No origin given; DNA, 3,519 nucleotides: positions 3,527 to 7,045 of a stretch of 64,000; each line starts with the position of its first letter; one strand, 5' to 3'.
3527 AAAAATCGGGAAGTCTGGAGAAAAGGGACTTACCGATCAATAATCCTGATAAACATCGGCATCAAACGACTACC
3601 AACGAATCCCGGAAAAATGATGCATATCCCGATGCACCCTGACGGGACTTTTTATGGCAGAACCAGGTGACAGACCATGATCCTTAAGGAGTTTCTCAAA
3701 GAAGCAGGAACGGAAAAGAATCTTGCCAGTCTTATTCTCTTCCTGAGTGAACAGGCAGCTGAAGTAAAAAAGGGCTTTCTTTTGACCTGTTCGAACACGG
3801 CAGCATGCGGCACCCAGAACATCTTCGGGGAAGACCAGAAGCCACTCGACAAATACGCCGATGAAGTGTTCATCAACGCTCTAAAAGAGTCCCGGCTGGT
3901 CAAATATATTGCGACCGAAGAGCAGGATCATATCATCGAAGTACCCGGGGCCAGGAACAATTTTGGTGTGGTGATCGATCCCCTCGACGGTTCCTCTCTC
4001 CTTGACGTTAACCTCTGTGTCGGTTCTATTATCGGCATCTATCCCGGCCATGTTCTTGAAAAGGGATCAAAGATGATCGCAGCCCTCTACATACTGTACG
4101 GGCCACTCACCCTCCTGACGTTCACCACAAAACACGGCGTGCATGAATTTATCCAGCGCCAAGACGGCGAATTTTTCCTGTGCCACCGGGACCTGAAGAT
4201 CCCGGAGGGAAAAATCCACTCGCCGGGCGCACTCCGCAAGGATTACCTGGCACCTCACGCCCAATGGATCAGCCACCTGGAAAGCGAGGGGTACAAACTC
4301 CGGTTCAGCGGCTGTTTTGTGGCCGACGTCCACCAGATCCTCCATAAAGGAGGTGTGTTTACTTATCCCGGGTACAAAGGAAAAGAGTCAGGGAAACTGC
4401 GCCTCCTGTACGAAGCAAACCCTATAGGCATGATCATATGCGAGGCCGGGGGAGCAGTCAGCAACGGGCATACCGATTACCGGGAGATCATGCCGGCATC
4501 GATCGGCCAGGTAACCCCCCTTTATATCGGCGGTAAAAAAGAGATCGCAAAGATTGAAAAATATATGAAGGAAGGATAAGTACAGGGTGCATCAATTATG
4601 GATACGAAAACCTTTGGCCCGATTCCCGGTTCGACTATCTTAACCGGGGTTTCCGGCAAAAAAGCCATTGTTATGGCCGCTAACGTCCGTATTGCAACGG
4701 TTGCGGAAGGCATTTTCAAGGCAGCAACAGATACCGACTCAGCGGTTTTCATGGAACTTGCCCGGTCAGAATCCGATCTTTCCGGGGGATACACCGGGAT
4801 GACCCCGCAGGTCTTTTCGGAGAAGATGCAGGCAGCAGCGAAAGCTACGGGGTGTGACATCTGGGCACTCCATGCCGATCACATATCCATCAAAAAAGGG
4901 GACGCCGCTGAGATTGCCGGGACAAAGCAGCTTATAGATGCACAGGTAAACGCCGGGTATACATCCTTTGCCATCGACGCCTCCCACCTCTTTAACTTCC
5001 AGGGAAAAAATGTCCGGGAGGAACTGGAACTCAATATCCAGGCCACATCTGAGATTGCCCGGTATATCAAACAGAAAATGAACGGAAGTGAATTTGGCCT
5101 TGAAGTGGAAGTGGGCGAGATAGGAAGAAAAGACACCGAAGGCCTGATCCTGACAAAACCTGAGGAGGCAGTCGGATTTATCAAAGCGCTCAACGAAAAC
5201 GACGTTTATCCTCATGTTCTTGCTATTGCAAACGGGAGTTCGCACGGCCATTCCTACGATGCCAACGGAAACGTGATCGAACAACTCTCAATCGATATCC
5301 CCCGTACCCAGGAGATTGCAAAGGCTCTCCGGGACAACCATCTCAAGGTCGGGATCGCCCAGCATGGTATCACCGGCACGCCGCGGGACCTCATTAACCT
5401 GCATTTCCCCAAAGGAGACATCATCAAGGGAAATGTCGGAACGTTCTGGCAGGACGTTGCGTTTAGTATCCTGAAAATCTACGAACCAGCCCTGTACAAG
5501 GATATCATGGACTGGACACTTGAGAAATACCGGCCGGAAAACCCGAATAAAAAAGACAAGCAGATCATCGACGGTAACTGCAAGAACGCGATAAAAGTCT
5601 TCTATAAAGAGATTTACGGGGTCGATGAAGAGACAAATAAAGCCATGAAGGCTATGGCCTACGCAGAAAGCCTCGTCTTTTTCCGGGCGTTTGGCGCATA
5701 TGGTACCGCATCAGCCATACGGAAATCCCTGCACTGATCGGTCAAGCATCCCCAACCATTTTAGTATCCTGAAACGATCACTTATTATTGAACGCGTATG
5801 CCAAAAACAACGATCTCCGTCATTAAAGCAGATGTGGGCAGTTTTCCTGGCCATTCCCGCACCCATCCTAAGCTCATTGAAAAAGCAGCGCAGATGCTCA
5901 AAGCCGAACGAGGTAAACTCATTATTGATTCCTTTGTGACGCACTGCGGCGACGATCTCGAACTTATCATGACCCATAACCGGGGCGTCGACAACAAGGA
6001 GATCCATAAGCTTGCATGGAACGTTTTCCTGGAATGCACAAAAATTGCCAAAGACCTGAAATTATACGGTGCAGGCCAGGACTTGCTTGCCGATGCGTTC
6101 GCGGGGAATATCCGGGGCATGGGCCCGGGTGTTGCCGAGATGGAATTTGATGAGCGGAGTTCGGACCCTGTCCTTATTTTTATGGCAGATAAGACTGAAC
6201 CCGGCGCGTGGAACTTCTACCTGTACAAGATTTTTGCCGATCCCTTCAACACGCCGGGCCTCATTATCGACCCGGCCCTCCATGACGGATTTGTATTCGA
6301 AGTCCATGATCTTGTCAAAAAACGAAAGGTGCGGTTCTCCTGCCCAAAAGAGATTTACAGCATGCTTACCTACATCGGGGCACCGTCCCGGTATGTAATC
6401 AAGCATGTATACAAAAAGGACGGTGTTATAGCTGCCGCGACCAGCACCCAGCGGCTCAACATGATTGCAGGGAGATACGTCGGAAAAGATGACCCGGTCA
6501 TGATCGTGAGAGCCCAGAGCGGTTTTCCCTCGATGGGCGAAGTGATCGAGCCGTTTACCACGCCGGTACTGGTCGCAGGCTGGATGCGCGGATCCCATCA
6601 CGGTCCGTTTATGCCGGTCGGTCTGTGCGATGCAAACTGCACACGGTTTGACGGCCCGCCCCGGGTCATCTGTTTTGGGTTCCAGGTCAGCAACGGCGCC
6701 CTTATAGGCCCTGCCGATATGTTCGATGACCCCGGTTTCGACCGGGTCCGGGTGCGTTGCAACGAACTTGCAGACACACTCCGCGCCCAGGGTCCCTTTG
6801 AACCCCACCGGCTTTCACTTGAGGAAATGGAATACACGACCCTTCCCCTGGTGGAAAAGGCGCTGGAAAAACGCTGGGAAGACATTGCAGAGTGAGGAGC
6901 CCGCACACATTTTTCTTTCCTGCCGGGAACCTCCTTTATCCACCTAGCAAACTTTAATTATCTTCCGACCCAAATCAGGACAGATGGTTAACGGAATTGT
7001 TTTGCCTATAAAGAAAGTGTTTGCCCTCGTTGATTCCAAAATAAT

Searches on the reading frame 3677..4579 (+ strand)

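Call 58: search_protein_families(library=pfam, proteins=[window:3677-4579:+], max_evalue=0.00001)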
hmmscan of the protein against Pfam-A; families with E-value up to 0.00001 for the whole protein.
window:3677-4579:+ (300 aa): 2 families
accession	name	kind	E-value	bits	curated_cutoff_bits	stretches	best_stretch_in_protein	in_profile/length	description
PF00316.25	FBPase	-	3.4e-36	125.1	34.8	1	42-170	49-190/191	Fructose-1-6-bisphosphatase, N-terminal domain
PF18913.5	FBPase_C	-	6.3e-32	110.5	27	1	177-298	4-127/127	Fructose-1-6-bisphosphatase, C-terminal domain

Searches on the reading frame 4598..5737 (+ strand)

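Call 58: search_protein_families(library=pfam, proteins=[window:4598-5737:+], max_evalue=0.00001)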
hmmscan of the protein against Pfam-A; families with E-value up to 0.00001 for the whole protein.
window:4598-5737:+ (379 aa): 2 families
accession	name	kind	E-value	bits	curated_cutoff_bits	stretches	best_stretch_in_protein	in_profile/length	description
PF01116.26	F_bP_aldolase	-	5.5e-29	102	25.5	1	15-335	7-272/277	Fructose-bisphosphate aldolase class-II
PF08013.17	GatZ_KbaZ-like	-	4.9e-09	35.8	26.7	1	33-134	24-131/420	D-tagatose-1,6-bisphosphate aldolase subunit GatZ/KbaZ-like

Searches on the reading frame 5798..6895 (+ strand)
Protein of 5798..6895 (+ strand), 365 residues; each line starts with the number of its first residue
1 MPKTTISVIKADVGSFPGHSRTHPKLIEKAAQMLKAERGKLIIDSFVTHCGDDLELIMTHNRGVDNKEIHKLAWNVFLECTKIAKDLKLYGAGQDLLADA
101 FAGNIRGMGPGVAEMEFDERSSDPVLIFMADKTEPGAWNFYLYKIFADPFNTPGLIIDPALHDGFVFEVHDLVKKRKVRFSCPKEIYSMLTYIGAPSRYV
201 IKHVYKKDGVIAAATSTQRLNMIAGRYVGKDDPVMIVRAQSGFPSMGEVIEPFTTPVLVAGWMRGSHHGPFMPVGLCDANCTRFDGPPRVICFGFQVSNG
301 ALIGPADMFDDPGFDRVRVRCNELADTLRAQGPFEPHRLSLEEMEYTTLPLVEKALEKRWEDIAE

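Call 58: search_protein_families(library=pfam, proteins=[window:5798-6895:+], max_evalue=0.00001)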
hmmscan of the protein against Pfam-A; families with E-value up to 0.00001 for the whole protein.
window:5798-6895:+ (365 aa): 1 family
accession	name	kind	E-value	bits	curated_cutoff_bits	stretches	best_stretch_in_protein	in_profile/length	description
PF01950.21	FBPase_3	-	6.9e-180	598.3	25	1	3-361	1-361/361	Fructose-1,6-bisphosphatase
